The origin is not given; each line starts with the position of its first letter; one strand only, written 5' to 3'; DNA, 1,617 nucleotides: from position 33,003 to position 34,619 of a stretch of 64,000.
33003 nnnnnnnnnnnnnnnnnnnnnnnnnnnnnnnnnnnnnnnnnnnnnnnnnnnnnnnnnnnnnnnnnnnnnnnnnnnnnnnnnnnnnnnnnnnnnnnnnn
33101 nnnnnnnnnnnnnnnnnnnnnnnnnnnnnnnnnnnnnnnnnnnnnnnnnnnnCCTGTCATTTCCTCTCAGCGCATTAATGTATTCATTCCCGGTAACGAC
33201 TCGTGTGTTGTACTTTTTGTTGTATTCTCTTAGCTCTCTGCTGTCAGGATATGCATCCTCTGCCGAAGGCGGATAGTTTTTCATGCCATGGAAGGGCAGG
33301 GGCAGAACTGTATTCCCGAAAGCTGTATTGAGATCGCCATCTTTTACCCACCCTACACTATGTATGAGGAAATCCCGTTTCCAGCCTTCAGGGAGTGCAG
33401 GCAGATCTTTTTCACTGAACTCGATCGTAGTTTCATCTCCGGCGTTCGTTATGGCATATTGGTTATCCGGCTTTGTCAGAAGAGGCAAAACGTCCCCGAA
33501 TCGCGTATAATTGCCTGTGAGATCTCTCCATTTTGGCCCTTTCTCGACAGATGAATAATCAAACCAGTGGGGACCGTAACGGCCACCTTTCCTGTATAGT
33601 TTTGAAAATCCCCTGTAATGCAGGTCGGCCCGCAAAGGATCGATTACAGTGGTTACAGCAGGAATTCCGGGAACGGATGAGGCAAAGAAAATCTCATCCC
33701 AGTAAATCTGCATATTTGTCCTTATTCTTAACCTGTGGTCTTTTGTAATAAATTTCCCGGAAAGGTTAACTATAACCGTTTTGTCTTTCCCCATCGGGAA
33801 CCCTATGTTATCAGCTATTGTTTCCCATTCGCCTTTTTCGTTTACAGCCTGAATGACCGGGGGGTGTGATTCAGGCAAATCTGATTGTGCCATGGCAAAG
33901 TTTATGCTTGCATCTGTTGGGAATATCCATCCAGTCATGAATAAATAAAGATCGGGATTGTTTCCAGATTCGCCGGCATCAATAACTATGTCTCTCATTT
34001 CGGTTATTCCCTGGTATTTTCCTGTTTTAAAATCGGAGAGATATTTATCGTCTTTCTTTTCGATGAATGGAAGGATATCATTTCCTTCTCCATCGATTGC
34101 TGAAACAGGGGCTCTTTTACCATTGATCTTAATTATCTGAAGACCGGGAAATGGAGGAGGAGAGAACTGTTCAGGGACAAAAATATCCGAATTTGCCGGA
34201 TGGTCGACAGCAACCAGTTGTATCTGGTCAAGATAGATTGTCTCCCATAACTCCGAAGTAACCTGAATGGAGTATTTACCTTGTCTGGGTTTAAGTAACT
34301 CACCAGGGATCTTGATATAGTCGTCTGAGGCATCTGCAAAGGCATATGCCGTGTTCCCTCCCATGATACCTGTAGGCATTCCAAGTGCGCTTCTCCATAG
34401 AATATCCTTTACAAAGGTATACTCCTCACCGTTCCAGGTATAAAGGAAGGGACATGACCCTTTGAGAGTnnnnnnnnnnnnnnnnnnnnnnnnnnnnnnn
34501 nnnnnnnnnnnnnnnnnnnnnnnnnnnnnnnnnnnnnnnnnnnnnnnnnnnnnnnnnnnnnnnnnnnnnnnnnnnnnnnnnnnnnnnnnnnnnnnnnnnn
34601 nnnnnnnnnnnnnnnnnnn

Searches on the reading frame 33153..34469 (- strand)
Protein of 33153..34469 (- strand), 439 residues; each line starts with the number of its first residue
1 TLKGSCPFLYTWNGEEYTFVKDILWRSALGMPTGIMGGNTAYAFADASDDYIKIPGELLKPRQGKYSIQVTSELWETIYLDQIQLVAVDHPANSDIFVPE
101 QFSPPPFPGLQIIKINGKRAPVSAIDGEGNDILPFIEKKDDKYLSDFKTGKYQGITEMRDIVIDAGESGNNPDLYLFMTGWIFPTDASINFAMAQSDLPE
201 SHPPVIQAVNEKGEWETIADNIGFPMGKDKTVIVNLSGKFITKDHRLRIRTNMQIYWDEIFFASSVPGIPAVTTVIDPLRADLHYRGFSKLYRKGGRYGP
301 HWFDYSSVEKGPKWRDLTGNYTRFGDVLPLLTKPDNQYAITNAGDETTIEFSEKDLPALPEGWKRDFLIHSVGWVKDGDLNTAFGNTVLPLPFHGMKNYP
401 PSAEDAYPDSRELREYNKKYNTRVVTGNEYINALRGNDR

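Call 54: search_solved_structures(query=window:33153-34469:-, max_evalue=10, show_alignments=1)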
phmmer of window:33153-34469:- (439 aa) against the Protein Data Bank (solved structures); distinct sequences matched with E-value up to 10: 0.

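Call 55: search_protein_families(library=pfam, proteins=[window:33153-34469:-], max_evalue=10)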
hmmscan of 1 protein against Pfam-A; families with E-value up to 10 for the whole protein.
window:33153-34469:- (439 aa): 1 family
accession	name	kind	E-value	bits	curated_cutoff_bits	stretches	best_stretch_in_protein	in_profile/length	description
PF01429.25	MBD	-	0.2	11.7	21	1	350-373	2-25/77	Methyl-CpG binding domain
